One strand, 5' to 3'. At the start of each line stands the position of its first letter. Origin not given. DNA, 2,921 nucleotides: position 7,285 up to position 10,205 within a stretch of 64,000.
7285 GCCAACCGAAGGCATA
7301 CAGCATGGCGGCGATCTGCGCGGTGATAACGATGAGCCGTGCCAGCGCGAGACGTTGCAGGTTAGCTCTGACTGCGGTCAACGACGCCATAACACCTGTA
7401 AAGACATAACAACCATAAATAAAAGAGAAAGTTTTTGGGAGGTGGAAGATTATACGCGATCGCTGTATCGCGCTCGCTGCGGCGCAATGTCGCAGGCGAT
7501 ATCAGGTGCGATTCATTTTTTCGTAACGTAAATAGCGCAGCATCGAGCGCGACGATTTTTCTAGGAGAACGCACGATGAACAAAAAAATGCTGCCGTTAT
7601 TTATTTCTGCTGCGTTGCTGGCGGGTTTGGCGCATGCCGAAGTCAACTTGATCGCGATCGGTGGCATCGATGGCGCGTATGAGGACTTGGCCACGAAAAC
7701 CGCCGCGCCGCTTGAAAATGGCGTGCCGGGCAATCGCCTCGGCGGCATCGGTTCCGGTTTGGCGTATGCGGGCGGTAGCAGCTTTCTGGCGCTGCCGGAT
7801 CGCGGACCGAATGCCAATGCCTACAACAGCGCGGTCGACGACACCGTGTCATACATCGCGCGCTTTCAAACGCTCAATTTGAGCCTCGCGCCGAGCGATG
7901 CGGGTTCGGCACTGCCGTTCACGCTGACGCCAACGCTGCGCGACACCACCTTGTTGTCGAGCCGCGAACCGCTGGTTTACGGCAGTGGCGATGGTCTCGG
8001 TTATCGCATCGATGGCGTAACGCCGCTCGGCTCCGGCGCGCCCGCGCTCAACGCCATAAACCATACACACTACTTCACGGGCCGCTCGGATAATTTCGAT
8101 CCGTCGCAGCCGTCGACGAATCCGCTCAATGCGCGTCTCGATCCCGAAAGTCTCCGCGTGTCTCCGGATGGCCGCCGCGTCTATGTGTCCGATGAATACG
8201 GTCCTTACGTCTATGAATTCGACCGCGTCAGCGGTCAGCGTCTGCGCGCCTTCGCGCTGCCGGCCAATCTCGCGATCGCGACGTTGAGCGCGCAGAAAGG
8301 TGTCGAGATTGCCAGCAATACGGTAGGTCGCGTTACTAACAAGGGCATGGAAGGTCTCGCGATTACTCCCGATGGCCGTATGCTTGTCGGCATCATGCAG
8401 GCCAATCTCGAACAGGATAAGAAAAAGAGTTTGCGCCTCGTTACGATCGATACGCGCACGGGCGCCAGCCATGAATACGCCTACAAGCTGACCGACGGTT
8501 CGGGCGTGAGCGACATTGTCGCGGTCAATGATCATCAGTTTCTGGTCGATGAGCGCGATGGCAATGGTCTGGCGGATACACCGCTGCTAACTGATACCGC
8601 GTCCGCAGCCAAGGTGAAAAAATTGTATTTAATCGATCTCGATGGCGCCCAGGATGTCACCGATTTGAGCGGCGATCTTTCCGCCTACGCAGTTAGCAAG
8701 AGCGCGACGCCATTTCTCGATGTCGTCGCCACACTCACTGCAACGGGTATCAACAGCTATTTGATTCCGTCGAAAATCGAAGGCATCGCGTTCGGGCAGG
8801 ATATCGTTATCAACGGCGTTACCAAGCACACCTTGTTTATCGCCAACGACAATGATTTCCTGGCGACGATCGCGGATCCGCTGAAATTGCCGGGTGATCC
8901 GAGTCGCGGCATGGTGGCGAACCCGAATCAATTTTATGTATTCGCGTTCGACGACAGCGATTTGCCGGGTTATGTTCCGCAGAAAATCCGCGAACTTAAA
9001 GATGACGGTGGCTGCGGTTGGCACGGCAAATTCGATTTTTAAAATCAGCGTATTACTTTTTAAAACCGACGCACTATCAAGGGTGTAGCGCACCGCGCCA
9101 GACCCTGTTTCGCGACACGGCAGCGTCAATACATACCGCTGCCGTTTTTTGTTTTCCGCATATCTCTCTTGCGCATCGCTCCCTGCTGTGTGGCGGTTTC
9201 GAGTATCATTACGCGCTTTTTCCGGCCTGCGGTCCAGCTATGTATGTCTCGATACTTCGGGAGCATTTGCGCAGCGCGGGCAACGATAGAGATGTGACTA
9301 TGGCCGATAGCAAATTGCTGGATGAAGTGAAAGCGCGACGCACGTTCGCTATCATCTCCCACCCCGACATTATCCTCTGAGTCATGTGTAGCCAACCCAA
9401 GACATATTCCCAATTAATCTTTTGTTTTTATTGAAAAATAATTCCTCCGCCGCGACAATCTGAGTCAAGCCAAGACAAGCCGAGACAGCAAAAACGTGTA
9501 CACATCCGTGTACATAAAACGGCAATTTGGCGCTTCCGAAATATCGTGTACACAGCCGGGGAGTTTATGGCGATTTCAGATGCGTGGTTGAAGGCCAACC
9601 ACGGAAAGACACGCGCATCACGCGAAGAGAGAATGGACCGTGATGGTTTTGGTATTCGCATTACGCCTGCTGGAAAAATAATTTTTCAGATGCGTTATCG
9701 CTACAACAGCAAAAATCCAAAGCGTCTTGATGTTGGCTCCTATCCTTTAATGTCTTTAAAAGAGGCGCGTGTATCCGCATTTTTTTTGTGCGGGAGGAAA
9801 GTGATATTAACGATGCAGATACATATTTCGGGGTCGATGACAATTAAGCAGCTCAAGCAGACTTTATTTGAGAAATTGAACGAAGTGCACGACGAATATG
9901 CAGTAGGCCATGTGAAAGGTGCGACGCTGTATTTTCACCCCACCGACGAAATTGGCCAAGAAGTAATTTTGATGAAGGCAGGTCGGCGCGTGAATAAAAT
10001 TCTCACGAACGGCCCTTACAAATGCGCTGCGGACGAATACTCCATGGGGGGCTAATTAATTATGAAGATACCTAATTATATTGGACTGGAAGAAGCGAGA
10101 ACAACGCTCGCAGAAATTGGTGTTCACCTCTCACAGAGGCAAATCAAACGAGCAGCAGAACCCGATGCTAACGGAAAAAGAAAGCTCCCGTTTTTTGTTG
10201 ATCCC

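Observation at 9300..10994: Decayed integrative element in the 5' end of prfC: the native start is stranded and the element supplies the working start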

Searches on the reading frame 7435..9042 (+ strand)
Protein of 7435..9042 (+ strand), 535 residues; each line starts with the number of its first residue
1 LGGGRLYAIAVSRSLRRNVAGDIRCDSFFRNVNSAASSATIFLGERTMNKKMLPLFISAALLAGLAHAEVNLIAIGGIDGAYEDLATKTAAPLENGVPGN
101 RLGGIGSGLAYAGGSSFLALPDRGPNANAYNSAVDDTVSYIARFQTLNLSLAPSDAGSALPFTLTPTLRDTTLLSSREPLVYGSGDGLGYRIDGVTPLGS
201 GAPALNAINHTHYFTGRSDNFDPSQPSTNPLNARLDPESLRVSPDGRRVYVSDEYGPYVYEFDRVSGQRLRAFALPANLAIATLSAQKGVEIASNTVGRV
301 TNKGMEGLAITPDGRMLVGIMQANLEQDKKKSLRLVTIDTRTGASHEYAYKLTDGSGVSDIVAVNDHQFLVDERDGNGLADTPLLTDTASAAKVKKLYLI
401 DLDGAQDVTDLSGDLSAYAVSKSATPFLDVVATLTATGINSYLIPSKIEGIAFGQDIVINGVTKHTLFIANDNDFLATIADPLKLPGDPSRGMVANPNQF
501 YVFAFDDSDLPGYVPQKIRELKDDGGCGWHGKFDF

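Call 4: search_protein_families(library=pfam, proteins=[window:7435-9042:+], max_evalue=1)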
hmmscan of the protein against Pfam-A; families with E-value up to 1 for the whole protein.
window:7435-9042:+ (535 aa): 2 families
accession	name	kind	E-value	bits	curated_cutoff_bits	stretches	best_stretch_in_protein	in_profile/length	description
PF13449.12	Phytase-like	-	2.4e-50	172.5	27.6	1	101-475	2-284/284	Esterase-like activity of phytase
PF08450.18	SGL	-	0.036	14.1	26.3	0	278-341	61-123/246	SMP-30/Gluconolactonase/LRE-like region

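Call 71: find_homologous_proteins(query=window:7573-9042:+, max_evalue=1e-30)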
Query window:7573-9042:+ (489 aa): 5008 proteins with E <= 1e-30 among 8000 candidates; the best 120 are listed.
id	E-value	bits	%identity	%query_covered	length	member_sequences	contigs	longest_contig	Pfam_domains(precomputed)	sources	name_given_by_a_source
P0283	0.0e+0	1082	100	100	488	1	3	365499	PF13449.13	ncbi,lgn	-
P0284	1.2e-265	900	84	98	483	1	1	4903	PF13449.13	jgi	jgi:hypothetical protein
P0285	2.4e-263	892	81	100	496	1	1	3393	PF13449.13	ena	-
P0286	5.7e-258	874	83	94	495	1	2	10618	PF13449.13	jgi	jgi:hypothetical protein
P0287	3.3e-256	869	80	99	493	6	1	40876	PF13449.13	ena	-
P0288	2.3e-252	856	79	97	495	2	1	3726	PF13449.13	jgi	-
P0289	7.5e-252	854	79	100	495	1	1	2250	PF13449.13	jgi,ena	-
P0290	1.3e-250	850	82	94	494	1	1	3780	PF13449.13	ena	-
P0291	1.4e-250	850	79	99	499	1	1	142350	PF13449.13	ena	-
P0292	4.0e-250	849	81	97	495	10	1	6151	PF13449.13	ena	-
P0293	4.5e-250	848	81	97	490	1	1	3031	PF13449.13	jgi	jgi:hypothetical protein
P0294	7.2e-250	848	80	95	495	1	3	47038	PF13449.13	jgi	jgi:hypothetical protein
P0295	1.2e-248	844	79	95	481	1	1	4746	PF13449.13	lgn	-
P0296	3.2e-248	842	80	95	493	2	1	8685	PF13449.13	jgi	jgi:Esterase-like activity of phytase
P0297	1.8e-247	840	78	98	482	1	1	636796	PF13449.13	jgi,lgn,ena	-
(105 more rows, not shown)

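Call 72: find_encoding_contigs(protein=P0283, flank=10000, max_places=6)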
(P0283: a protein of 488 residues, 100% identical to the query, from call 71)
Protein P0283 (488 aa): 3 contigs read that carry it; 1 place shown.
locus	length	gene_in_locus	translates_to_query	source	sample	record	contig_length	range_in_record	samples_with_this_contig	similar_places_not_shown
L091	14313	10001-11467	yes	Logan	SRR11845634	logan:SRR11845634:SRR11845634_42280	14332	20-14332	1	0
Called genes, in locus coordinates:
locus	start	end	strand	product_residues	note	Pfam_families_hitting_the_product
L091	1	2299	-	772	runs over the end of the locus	?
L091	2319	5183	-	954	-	PF17152:CHASE8, PF00672:HAMP, PF00512:HisKA, PF02518:HATPase_c, PF00072:Response_reg, PF01627:Hpt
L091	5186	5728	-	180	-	PF13689:DUF4154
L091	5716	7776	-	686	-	PF07715:Plug, PF00593:TonB_dep_Rec_b-barrel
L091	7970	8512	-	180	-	PF00072:Response_reg, PF02954:HTH_8, PF13556:HTH_30 (weak)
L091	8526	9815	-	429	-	PF02518:HATPase_c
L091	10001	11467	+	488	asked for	PF13449:Phytase-like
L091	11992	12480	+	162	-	PF13356:Arm-DNA-bind_3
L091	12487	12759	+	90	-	-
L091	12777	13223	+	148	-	-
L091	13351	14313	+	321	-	?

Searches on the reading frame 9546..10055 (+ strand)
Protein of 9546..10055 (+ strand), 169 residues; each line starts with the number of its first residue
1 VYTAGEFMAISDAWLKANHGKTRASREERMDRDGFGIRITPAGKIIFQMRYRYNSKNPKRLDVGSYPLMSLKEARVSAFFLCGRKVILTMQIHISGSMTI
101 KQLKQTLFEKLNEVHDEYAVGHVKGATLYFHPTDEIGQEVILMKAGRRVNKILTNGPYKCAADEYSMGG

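Call 4: search_protein_families(library=pfam, proteins=[window:9546-10055:+], max_evalue=1)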
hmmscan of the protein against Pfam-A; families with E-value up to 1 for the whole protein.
window:9546-10055:+ (169 aa): 1 family
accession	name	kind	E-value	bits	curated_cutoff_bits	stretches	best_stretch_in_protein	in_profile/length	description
PF13356.12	Arm-DNA-bind_3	-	1.1e-11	45.1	27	1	11-77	2-62/83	Arm DNA-binding domain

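Call 24: search_dna_similar(query=window:9546-10055:+, collection=plasmids, mode=protein, max_evalue=0.01, max_rows=15)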
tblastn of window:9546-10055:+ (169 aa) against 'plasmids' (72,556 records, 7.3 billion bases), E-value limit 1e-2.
Records with a match: 92; places in all: 95; records where one place covers at least 80% of the query: 0.
Best place of each record, by identity: <60% 92.
By first word of the organism name: Klebsiella 24; Pantoea 12; Citrobacter 11; Escherichia 9; Acinetobacter 9; Enterobacter 9; Salmonella 4; Proteus 3; Morganella 2; Aeromonas 2; and 5 more.
By predicted mobility (MOB-suite, as given by PLSDB): conjugative 41; non-mobilizable 38; mobilizable 13.
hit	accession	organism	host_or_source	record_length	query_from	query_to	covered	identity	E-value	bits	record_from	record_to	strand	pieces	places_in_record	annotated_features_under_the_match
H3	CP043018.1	Escherichia coli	Homo sapiens,feces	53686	8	120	67%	40.4%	6e-13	72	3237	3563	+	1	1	record has no annotation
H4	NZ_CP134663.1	Escherichia coli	Larus michahellis,bacteria,cloaca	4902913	8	126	70%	35.4%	2e-14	77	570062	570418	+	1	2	none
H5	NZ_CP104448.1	Acinetobacter baumannii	Homo sapiens,sputum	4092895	8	78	42%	56.3%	2e-18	89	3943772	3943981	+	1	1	none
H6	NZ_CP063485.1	Escherichia coli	chicken meat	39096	7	109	61%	38.0%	9e-13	72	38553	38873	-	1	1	site-specific integrase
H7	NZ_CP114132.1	Escherichia coli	pig,gut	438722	7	109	61%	38.0%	1e-12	72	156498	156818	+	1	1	site-specific integrase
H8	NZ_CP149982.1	Morganella morganii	Homo sapiens,sputum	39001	8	83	45%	50.0%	4e-17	85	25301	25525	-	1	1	site-specific integrase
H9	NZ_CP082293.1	Pantoea alfalfae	Medicago,single cell,alfalfa seeds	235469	6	83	46%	46.2%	2e-11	68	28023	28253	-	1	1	site-specific integrase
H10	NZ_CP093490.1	Klebsiella pneumoniae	Homo sapiens,Isolated from blood of a ...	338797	8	76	41%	52.2%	5e-13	73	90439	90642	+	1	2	site-specific integrase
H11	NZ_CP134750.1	Pantoea agglomerans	cell culture,bulb ...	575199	7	75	41%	52.2%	3e-12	71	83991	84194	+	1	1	site-specific integrase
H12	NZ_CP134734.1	Pantoea agglomerans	cell culture,Water from main ditch ...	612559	7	75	41%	52.2%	3e-12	71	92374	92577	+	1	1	site-specific integrase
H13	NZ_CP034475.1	Pantoea agglomerans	food,leaf from rome apple cultivar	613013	7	75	41%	52.2%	3e-12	71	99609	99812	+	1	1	site-specific integrase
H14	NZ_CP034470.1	Pantoea agglomerans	food,leaf from rome apple cultivar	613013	7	75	41%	52.2%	3e-12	71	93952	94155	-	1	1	site-specific integrase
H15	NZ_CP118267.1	Pantoea sp. Lij88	cell culture,soil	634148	7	83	46%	46.8%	6e-11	67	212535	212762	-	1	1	site-specific integrase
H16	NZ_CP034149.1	Pantoea agglomerans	whole organism,Poland, Warsaw area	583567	7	83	46%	45.5%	4e-12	70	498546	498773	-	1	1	integrase family protein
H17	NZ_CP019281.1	Escherichia coli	pig,whole organism,stool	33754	8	83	45%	46.1%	7e-14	75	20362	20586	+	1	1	site-specific integrase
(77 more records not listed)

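Call 46: get_annotated_region(hit=H5, flank=20000)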
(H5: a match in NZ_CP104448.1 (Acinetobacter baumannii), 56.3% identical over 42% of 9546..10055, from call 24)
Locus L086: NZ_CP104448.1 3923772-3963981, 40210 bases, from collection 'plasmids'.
description: Acinetobacter baumannii strain 2021CK-01407 plasmid unnamed1, complete sequence
organism: Acinetobacter baumannii (NCBI taxid 470)
taxonomy: Bacteria; Pseudomonadota; Gammaproteobacteria; Moraxellales; Moraxellaceae; Acinetobacter; Acinetobacter baumannii
host: -; source: Homo sapiens,sputum; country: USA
typing (MOB-suite, as given by PLSDB): mobilizable; replicon rep_cluster_1527; relaxase MOBP,MOBP
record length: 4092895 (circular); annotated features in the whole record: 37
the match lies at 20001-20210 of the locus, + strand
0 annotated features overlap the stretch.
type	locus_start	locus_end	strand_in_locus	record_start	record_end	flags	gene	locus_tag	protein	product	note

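Call 60: get_annotated_region(hit=H4, flank=3000)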
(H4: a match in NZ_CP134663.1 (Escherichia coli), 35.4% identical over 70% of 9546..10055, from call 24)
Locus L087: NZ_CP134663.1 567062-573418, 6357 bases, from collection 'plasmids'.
description: Escherichia coli strain 64A:C plasmid unnamed1, complete sequence
organism: Escherichia coli (NCBI taxid 562)
taxonomy: Bacteria; Pseudomonadota; Gammaproteobacteria; Enterobacterales; Enterobacteriaceae; Escherichia; Escherichia coli
host: -; source: Larus michahellis,bacteria,cloaca; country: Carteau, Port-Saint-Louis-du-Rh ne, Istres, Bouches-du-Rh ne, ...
typing (MOB-suite, as given by PLSDB): non-mobilizable
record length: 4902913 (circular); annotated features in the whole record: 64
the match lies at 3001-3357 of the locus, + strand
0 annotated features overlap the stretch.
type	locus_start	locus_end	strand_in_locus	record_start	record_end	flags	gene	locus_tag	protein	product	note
